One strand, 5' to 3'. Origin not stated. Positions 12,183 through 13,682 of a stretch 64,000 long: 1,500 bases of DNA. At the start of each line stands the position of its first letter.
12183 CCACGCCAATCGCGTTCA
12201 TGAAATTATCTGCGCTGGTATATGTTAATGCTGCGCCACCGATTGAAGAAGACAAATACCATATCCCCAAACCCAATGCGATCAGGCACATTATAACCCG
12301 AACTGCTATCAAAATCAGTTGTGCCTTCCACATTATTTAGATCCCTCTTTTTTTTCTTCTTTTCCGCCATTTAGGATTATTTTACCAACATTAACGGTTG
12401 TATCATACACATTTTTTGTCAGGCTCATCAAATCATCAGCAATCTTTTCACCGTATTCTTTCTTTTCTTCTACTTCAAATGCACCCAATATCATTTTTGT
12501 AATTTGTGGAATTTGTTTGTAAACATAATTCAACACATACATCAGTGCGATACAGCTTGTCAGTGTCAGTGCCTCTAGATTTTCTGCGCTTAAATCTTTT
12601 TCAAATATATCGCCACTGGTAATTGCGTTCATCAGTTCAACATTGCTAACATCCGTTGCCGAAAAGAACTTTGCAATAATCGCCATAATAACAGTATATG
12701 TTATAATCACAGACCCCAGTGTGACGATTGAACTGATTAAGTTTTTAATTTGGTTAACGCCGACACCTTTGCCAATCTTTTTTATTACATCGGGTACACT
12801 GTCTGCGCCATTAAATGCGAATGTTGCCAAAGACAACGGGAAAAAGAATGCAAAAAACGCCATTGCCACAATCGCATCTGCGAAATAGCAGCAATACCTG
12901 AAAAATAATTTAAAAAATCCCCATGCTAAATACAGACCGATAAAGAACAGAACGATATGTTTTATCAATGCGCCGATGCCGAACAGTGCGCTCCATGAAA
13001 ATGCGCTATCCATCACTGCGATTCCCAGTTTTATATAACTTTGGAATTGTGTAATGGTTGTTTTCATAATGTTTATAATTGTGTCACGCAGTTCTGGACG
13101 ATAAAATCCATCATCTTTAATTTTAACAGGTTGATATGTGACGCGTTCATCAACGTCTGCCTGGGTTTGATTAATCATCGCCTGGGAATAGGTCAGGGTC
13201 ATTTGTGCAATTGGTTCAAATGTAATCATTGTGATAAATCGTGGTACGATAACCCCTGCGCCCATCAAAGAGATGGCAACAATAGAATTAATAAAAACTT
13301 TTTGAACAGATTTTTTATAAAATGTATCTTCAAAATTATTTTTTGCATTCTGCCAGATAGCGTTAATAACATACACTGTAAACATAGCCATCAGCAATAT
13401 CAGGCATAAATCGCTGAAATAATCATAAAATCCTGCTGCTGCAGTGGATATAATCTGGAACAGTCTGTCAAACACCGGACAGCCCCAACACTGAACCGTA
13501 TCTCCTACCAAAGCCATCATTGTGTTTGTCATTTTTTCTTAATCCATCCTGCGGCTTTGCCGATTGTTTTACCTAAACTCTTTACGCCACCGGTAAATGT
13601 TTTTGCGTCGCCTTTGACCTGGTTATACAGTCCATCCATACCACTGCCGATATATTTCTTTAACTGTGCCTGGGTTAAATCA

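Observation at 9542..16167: Five tandem VirB6/TrbL-like paralogues with no adjacent virB3/virB4; four translationally coupled and one divergent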

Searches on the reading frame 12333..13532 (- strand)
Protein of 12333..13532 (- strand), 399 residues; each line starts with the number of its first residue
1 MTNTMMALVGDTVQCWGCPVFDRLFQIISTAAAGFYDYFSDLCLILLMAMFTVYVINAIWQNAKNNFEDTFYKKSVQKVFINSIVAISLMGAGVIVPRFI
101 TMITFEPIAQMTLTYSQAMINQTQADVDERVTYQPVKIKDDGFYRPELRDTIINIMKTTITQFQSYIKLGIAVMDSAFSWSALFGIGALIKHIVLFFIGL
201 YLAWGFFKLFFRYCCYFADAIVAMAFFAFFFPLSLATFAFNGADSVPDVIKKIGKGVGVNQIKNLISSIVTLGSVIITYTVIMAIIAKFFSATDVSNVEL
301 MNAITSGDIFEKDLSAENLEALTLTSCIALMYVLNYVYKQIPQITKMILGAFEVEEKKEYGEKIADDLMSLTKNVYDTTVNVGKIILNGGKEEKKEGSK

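Call 3: search_protein_families(library=pfam, proteins=[window:12333-13532:-], max_evalue=1)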
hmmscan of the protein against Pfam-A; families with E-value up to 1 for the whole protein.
window:12333-13532:- (399 aa): 4 families
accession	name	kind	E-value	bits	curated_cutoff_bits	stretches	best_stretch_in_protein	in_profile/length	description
PF09753.14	Use1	-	0.12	12.4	38.3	1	354-386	149-181/243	Membrane fusion protein Use1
PF04818.19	CID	-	0.16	12.7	23.9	0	53-82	54-82/120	CID domain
PF19607.4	DUF6112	-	0.32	11.3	25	0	42-95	24-76/88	Family of unknown function (DUF6112)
PF19064.5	DUF5760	-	0.86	10.3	27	0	277-306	42-71/86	Family of unknown function (DUF5760)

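Call 4: search_protein_families(library=ncbifam, proteins=[window:12333-13532:-], max_evalue=1)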
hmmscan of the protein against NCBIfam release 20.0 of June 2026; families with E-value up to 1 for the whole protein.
window:12333-13532:- (399 aa): 1 family
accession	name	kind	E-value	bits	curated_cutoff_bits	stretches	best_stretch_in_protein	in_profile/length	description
NF004165.0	PRK05629.1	equivalog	0.095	11.8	301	1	237-340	139-240/319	DNA polymerase III subunit delta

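Call 11: find_encoding_contigs(protein=window:12333-13532:-, flank=10000, max_places=6)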
Protein window:12333-13532:- (399 aa): 9 contigs read that carry it; 3 places shown.
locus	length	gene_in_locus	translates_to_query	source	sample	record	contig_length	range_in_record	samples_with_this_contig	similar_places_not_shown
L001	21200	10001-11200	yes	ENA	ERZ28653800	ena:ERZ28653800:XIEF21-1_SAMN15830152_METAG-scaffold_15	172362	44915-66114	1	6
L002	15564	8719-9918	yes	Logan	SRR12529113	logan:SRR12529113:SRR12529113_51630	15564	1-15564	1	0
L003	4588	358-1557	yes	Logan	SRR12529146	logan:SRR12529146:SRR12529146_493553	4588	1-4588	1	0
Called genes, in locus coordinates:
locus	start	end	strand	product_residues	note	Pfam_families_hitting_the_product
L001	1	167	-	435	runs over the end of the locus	-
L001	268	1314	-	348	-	PF03033:Glyco_transf_28, PF04101:Glyco_tran_28_C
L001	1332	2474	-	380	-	PF01098:FTSW_RODA_SPOVE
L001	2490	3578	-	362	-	PF10555:MraY_sig1 (weak), PF00953:Glycos_transf_4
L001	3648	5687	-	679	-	PF00912:Transgly, PF00905:Transpeptidase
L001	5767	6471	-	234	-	PF00459:Inositol_P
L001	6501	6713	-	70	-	PF01197:Ribosomal_L31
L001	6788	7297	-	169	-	-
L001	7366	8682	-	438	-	-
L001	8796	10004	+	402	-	-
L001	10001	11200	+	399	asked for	-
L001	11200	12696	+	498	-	-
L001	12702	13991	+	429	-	-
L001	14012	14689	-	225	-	PF00929:RNase_T, PF13482:RNase_H_2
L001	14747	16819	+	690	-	PF00580:UvrD-helicase, PF01443:Viral_helicase1 (faint), PF13245:AAA_19, PF13604:AAA_30 (faint), PF13361:UvrD_C, PF13538:UvrD_C_2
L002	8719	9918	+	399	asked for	-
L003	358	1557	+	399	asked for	-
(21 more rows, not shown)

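Call 12: find_homologous_proteins(query=window:12333-13532:-, max_evalue=0.001)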
Query window:12333-13532:- (399 aa): 1084 proteins with E <= 0.001 among 5464 candidates; the best 120 are listed.
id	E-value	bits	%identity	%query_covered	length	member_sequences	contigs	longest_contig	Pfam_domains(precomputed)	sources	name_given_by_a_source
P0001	7.0e-258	873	100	100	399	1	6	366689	-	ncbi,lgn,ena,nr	ncbi:MAG: hypothetical protein J6R52_01075 [Alphaproteobacteria bacterium]|nr:hypothetical protein [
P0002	6.9e-257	869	99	100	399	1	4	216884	-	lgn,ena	-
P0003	9.3e-257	869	99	100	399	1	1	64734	-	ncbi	-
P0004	3.7e-256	867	99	100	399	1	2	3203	-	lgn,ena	-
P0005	3.9e-255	864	100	99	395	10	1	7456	-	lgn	-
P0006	1.6e-247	839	96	99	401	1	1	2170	-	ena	-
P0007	5.3e-247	837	95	100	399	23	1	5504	-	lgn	-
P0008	5.5e-247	837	96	99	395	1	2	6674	-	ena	-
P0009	1.1e-246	836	96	99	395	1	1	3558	-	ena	-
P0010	1.9e-246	835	94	100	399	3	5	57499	-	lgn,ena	-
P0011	5.2e-246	834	95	99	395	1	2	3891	-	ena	-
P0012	5.8e-245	830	94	99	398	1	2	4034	-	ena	-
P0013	7.2e-245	830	95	99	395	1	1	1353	-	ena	-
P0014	1.5e-244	829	94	99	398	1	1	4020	-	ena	-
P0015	1.9e-236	802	93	98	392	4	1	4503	-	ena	-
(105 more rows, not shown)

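Call 15: find_related_loci(query=A1, collection=genome_contigs, flank=10000)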
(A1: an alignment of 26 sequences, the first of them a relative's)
Query A1 (399 aa) in genome_contigs; peptide patterns used: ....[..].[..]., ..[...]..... (x = any residue, [..] = any of these).
296 stretches matched a pattern; 148 encode a relative of the query (tblastn E <= 1e-3); the best 80 are kept; 80 distinct loci.
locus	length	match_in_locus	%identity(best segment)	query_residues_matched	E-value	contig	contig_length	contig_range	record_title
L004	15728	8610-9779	95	1-390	0e+0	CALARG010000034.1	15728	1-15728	MAG TPA_asm: uncultured Alphaproteobacteria bacterium isolate SRR6425825_bin.15_CONCOCT_v1.1_MAG genome assembly, contig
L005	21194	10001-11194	86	1-396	0e+0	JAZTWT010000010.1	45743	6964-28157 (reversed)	MAG: Candidatus Enterousia sp. isolate T1900045332_YK20190021.MAGScoT_cleanbin_000044 SGB_6541_k141_2640082, whole genom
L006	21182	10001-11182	82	1-394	0e+0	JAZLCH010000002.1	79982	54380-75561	MAG: Candidatus Enterousia sp. isolate T1900045051_TC20190044.MAGScoT_cleanbin_000024 SGB_4527_k141_4327137, whole genom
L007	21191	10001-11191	76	1-397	0e+0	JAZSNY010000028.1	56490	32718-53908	MAG: Candidatus Enterousia sp. isolate T1900044549_TS20190015.MAGScoT_cleanbin_000102 SGB_200_k141_2093955, whole genome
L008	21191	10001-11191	76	1-397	0e+0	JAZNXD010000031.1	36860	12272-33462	MAG: Candidatus Enterousia sp. isolate T1900044780_TS20190246.MAGScoT_cleanbin_000045 SGB_2551_k141_4451438, whole genom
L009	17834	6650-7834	64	1-393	2e-177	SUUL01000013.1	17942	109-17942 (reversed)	MAG: Alphaproteobacteria bacterium isolate SIG45 NODE_15214_length_17942_cov_2.649565, whole genome shotgun sequence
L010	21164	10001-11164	68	1-388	5e-177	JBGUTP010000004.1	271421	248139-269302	MAG: Candidatus Enterousia sp. isolate fecal_MAG_67 fecal_MAG_67_contig_0004, whole genome shotgun sequence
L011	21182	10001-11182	66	5-396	6e-177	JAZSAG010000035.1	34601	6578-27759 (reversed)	MAG: Candidatus Enterousia sp. isolate T1900044938_TS20190404.MAGScoT_cleanbin_000029 SGB_3452_k141_854907, whole genome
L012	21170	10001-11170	67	1-390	5e-175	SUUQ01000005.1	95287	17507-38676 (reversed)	MAG: Alphaproteobacteria bacterium isolate SIG50 NODE_5571_length_95287_cov_6.974496, whole genome shotgun sequence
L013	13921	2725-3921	64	1-398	2e-173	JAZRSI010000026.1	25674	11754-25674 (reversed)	MAG: Candidatus Enterousia sp. isolate T1900045347_YK20190037.MAGScoT_cleanbin_000032 SGB_6723_k141_1202901, whole genom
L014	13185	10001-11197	62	1-397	6e-173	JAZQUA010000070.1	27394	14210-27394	MAG: Candidatus Enterousia sp. isolate T1900045184_TC20190180.MAGScoT_cleanbin_000030 SGB_9218_k141_4280822, whole genom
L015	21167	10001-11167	65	7-397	4e-172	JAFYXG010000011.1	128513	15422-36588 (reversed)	MAG: Alphaproteobacteria bacterium isolate RGIG7505 Water_buffalos_Colon.Co__c1631399, whole genome shotgun sequence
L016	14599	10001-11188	61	1-396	4e-172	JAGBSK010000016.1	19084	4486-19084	MAG: Alphaproteobacteria bacterium isolate RGIG9404 Yak_Cecum-1__c323525, whole genome shotgun sequence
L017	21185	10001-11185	63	1-395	1e-171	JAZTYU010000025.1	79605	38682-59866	MAG: Candidatus Enterousia sp. isolate T1900045325_YK20190014.MAGScoT_cleanbin_000039 SGB_6437_k141_252735, whole genome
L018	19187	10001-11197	61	1-399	5e-172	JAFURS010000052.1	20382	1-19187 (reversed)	MAG: Alphaproteobacteria bacterium isolate RGIG4765 Roe_deer_Rectum.Co__c2266922, whole genome shotgun sequence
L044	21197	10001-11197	60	1-399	2e-156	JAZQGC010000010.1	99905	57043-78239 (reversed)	MAG: Candidatus Enterousia sp. isolate T1900044631_TS20190097.MAGScoT_cleanbin_000038 SGB_1040_k141_2602166, whole genom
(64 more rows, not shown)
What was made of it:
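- On Rickettsiales rvh T4SS: The window matches Candidatus Enterousia MAGs (calls 12, 15).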

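Call 16: search_solved_structures(query=A1, max_evalue=10, show_alignments=2)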
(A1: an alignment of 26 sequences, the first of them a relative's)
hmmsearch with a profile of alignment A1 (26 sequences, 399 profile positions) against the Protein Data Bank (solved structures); distinct sequences matched with E-value up to 10: 0.

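Call 25: predict_structure(alignment_id=A1)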
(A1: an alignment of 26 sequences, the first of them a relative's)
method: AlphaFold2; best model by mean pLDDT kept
length: 399 residues; sequences in the alignment: 26
mean_pLDDT: 63.7   pTM: 0.58
mean pLDDT of the five models: 63.7, 63.5, 60.8, 55.1, 49.6
residues with pLDDT >= 90: 0; 70-90: 160; 50-70: 152; < 50: 87
segments of 3 or more residues with pLDDT < 50: 281-317, 354-399
pLDDT, mean of each block of 10 residues (from residue 1): 63 70 78 77 81 82 75 78 82 75 72 66 65 70 78 77 71 64 53 70 77 70 64 74 72 57 57 54 45 40 43 45 62 67 60 45 40 45 44 38
secondary structure, 60 per line:
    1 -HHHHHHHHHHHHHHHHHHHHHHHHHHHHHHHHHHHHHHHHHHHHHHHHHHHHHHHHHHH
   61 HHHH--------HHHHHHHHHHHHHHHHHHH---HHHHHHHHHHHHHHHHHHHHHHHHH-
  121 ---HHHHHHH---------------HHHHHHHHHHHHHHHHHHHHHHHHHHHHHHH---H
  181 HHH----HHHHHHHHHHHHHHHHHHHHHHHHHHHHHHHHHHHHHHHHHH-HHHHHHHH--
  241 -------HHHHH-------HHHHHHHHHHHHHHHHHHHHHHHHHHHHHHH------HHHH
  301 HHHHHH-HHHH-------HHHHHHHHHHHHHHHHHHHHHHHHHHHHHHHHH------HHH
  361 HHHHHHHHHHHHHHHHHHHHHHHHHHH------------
elements in order: H2-64 H73-91 H95-119 H124-130 H146-176 H180-183 H188-229 H231-238 H248-252 H260-290 H297-306 H308-311 H319-351 H358-387

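Call 32: fold_search(model_id=the predicted structure, library=pdb)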
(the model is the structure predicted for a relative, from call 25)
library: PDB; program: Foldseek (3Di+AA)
matches with E <= 10: 489; with E <= 0.001: 0
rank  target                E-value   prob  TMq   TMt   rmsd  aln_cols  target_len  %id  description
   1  8rt9_F                4.0e-02  0.99  0.32  0.42  10.3       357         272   10  Stalk complex full-length structure (TrwJ/VirB5-TrwI/VirB6) from the fully-assembled R388 type IV secretion system det (released 2024-06-19)
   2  8rtd_L                5.0e-02  0.99  0.31  0.41  10.4       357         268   10  Stalk-Arches-IMC structure from the fully-assembled R388 type IV secretion system determined by cryo-EM. (released 2024-06-19)
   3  7o3v_G                5.7e-02  1.00  0.35  0.47   8.8       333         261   13  Stalk complex structure (TrwJ/VirB5-TrwI/VirB6) from the fully-assembled R388 type IV secretion system determined by c (released 2022-06-22)
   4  7udn_B                8.2e-02  0.94  0.25  0.32  31.9       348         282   11  Crystal structure of designed helical repeat protein RPB_PLP1_R6 in alternative conformation 2 (released 2023-03-22)
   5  5jrf                  1.4e-01  0.25  0.13  0.17  26.3       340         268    8  Crystal structure of the light-driven sodium pump KR2 bound with iodide ions (released 2017-05-31)
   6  8rtd_I                1.4e-01  0.97  0.28  0.44  11.9       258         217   12  Stalk-Arches-IMC structure from the fully-assembled R388 type IV secretion system determined by cryo-EM. (released 2024-06-19)
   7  8rtd_H                1.7e-01  0.97  0.28  0.44  11.8       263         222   12  Stalk-Arches-IMC structure from the fully-assembled R388 type IV secretion system determined by cryo-EM. (released 2024-06-19)
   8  8qle                  1.8e-01  0.13  0.10  0.13  25.1       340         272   10  Crystal structure of the light-driven sodium pump ErNaR in the monomeric form at pH 4.6 (released 2024-04-24)
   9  6ybz_D                2.2e-01  0.23  0.14  0.18  26.3       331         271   10  Crystal structure of the D116N mutant of the light-driven sodium pump KR2 in the pentameric form, pH 8.0 (released 2020-04-08)
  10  6rf0_B                2.2e-01  0.21  0.14  0.18  25.3       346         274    8  Crystal structure of the light-driven sodium pump KR2 in the pentameric "dry" form (released 2019-04-24)
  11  9tbf                  2.3e-01  0.11  0.09  0.12  25.7       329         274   10  Cryo-EM structure of the light-driven sodium pump ErNaR in the monomeric form in the O2 state (released 2025-12-17)
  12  6ybz_A                2.6e-01  0.21  0.14  0.18  26.3       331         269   10  Crystal structure of the D116N mutant of the light-driven sodium pump KR2 in the pentameric form, pH 8.0 (released 2020-04-08)
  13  7oy2_C                2.6e-01  0.15  0.15  0.13  27.8       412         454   12  High resolution structure of cytochrome bd-II oxidase from E. coli (released 2021-12-15)
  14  7n6g_3V               2.7e-01  0.14  0.12  0.12  46.4       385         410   11  C1 of central pair (released 2022-05-18)
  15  7o3v_F                2.8e-01  0.95  0.34  0.47   8.6       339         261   11  Stalk complex structure (TrwJ/VirB5-TrwI/VirB6) from the fully-assembled R388 type IV secretion system determined by c (released 2022-06-22)
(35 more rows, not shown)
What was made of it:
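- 12333..13532 (-): Paralogue C (399 aa): no signal peptide. It starts with an invariant QCWGC helix. Its start overlaps D's stop (ATGA) and its stop overlaps B's start (TAATG). AF2 pLDDT is 63.7 and the Foldseek top hits are TrwI/VirB6 (calls 25, 32).
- Foldseek against 350,542 PDB chains puts TrwI/VirB6 chains first for model C (ranks 1-3, prob 0.99-1.00, TM normalised to target length (TMt) 0.42-0.47, call 32).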

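Call 35: search_protein_families(library=pfam, alignment_id=A2, max_evalue=10)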
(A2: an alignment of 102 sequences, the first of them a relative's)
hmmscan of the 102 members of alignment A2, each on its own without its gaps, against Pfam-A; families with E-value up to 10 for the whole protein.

A. member 1, L004:11311-12600:+ (429 aa): 1 family
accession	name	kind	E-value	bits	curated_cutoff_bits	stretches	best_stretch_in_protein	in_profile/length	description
PF16082.10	Phage_holin_2_4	-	0.71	10.3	30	0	224-256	5-37/77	Bacteriophage holin family, superfamily II-like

B. families by the number of members that match (of 102 scanned): 48 families (the first 25 are shown)
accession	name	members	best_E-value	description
PF14967.11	FAM70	12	3.5e-06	FAM70 protein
PF09945.14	DUF2177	6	0.0044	Predicted membrane protein (DUF2177)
PF23849.1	Phage_TTP_2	5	0.048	Phage tail tube protein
PF17333.7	DEFB136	5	0.12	Beta defensin 136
PF17313.7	DUF5359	3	0.12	Family of unknown function (DUF5359)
PF02925.21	gpD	2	0.023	Bacteriophage scaffolding protein D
PF00388.25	PI-PLC-X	2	0.09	Phosphatidylinositol-specific phospholipase C, X domain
PF07219.19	HemY_N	2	0.15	HemY protein N-terminus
PF19095.5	DUF5783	2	0.18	Family of unknown function (DUF5783)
PF25471.1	TM_PetC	2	0.34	Iron-sulfur subunit PetC transmembrane anchor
PF14880.11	COX14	2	0.74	Cytochrome oxidase c assembly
PF07264.17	EI24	2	0.98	Sulfate transporter CysZ/Etoposide-induced protein 2.4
PF02706.20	Wzz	2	6.6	Chain length determinant protein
PF04610.19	TrbL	1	0.0007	TrbL/VirB6 plasmid conjugal transfer protein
PF10812.13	DUF2561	1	0.0065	Protein of unknown function (DUF2561)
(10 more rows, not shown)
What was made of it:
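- Tried and rejected: Pfam scan of 102 orthologues (call 35).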

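Call 41: search_protein_representatives(alignment_id=A1)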
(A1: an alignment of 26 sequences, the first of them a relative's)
Query: 26 sequences, 399 profile positions. Proteins with E-value up to 0.001 (for the whole library): 100; up to 1e-10: 72; up to 1e-30: 41. The best 100 are listed.
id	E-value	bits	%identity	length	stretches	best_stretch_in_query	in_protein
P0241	2.1e-159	547.1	-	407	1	1-396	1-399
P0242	1.8e-138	478.1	-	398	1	3-394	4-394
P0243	2.5e-136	471.1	-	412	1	1-395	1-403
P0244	3.5e-133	460.7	-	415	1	1-388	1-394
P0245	4.6e-133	460.3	-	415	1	1-397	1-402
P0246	2.4e-120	418.5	-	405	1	1-398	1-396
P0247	1.0e-115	403.2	-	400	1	1-381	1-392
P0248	8.8e-114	396.9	-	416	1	4-398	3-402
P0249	1.3e-111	389.8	-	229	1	1-229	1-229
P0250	5.5e-105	367.9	-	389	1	6-391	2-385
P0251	3.1e-98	345.7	-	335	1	67-393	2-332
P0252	5.1e-98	344.9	-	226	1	167-391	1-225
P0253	1.1e-97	343.8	-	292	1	20-314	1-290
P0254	3.9e-97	342.1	-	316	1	88-398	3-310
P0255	5.9e-96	338.2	-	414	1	6-388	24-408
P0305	2.0e-14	69.7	-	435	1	20-342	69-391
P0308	1.3e-12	63.7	-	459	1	14-357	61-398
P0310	2.5e-11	59.5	-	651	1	7-364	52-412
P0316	2.1e-08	49.9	-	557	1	14-212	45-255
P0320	5.7e-06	41.9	-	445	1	14-366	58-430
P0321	8.3e-06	41.3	-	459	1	7-260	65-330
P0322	9.5e-06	41.1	-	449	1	4-280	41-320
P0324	1.7e-05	40.3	-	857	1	9-257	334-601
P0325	1.8e-05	40.2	-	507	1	14-245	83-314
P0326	2.1e-05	40.0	-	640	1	14-258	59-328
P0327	2.7e-05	39.6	-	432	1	12-262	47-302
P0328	3.3e-05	39.3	-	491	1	7-259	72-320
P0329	3.8e-05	39.2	-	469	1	9-292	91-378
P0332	8.0e-05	38.1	-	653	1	7-254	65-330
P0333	8.2e-05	38.0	-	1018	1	7-137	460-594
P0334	1.0e-04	37.7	-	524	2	8-252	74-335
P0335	1.1e-04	37.6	-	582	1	3-242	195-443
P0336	1.4e-04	37.3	-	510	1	14-243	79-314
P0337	2.4e-04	36.5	-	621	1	14-136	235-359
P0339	5.4e-04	35.3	-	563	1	14-185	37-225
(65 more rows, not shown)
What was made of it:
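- On VirB6/TrbL (PF04610): The family-C profile finds P0316 and P0339 (E 2e-8 and 5e-4 in 1.84e9 proteins, call 41).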

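Call 43: search_protein_families(library=pfam, alignment_id=A3, max_evalue=1)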
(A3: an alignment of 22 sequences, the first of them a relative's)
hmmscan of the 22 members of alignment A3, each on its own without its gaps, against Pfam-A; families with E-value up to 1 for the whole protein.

A. member 1, P0310 (651 aa): 0 families

B. families by the number of members that match (of 22 scanned): 11 families
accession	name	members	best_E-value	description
PF04610.19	TrbL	4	2.9e-08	TrbL/VirB6 plasmid conjugal transfer protein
PF01551.29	Peptidase_M23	1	4.5e-31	Peptidase family M23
PF02208.21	Sorb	1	0.019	Sorbin homologous domain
PF04286.17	DUF445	1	0.025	Protein of unknown function (DUF445)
PF07214.17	DUF1418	1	0.11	Protein of unknown function (DUF1418)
PF20728.2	Nairovirus_NSm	1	0.12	Nairovirus NSm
PF09753.14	Use1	1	0.12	Membrane fusion protein Use1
PF04818.19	CID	1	0.16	CID domain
PF19607.4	DUF6112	1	0.32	Family of unknown function (DUF6112)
PF12725.13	DUF3810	1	0.42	Protein of unknown function (DUF3810)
PF19064.5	DUF5760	1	0.86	Family of unknown function (DUF5760)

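Call 44: search_protein_families(library=pfam, proteins=[P0316, P0320, P0321, P0322, P0324, P0325, P0326, P0327, P0328, P0329], max_evalue=0.1)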
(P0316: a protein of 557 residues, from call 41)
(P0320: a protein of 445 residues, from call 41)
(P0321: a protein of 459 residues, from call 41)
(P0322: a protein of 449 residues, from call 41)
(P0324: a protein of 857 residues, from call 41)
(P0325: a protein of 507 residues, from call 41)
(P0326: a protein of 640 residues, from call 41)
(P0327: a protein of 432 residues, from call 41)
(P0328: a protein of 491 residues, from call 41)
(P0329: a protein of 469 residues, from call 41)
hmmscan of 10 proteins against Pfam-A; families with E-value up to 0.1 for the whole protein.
P0316 (557 aa): 1 family
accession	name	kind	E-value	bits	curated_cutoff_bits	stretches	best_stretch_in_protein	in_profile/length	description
PF04610.19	TrbL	-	2.9e-08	34.2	25.9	1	307-427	87-195/215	TrbL/VirB6 plasmid conjugal transfer protein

P0320 (445 aa): 0 families

P0321 (459 aa): 0 families

P0322 (449 aa): 0 families

P0324 (857 aa): 1 family
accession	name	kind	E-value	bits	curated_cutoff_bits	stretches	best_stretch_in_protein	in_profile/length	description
PF04610.19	TrbL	-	0.00028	21.2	25.9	1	514-624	82-190/215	TrbL/VirB6 plasmid conjugal transfer protein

P0325 (507 aa): 0 families

P0326 (640 aa): 0 families

P0327 (432 aa): 0 families

P0328 (491 aa): 0 families

P0329 (469 aa): 0 families

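Call 45: search_protein_families(library=pfam, proteins=[P0305, P0308, P0332, P0333, P0334, P0335, P0336, P0337, P0339, P0310], max_evalue=0.1)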
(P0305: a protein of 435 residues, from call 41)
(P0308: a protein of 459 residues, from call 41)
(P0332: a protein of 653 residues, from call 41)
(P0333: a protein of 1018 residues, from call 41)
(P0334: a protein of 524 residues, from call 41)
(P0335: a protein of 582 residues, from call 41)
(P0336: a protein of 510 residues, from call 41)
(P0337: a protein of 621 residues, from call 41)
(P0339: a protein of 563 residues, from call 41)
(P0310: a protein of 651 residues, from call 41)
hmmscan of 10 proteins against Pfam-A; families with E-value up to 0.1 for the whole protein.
P0305 (435 aa): 0 families

P0308 (459 aa): 1 family
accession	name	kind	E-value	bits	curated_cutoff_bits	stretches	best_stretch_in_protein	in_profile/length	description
PF04286.17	DUF445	-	0.025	14.9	33.8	1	347-454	162-266/368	Protein of unknown function (DUF445)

P0332 (653 aa): 2 families
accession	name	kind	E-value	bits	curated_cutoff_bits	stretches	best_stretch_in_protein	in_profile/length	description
PF01551.29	Peptidase_M23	-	4.5e-31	107.3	28.7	1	429-524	2-96/96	Peptidase family M23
PF02208.21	Sorb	-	0.019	15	27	1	134-148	21-35/42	Sorbin homologous domain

P0333 (1018 aa): 0 families

P0334 (524 aa): 0 families

P0335 (582 aa): 0 families

P0336 (510 aa): 0 families

P0337 (621 aa): 0 families

P0339 (563 aa): 1 family
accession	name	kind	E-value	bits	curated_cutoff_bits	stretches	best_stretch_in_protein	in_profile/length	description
PF04610.19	TrbL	-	4.5e-08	33.6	25.9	1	231-408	34-203/215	TrbL/VirB6 plasmid conjugal transfer protein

P0310 (651 aa): 0 families
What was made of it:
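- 12333..13532 (-): Its family profile finds TrbL-positive relatives (calls 41, 44, 45).
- Closest known: VirB6/TrbL family. Same: Remote relatives pass the Pfam cut-off (calls 44, 45).
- P0316 and P0339 pass Pfam's PF04610 gathering score (calls 44, 45). Two superfamily members exceed Pfam's curated TrbL cut-off by 8 bits (calls 44, 45).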
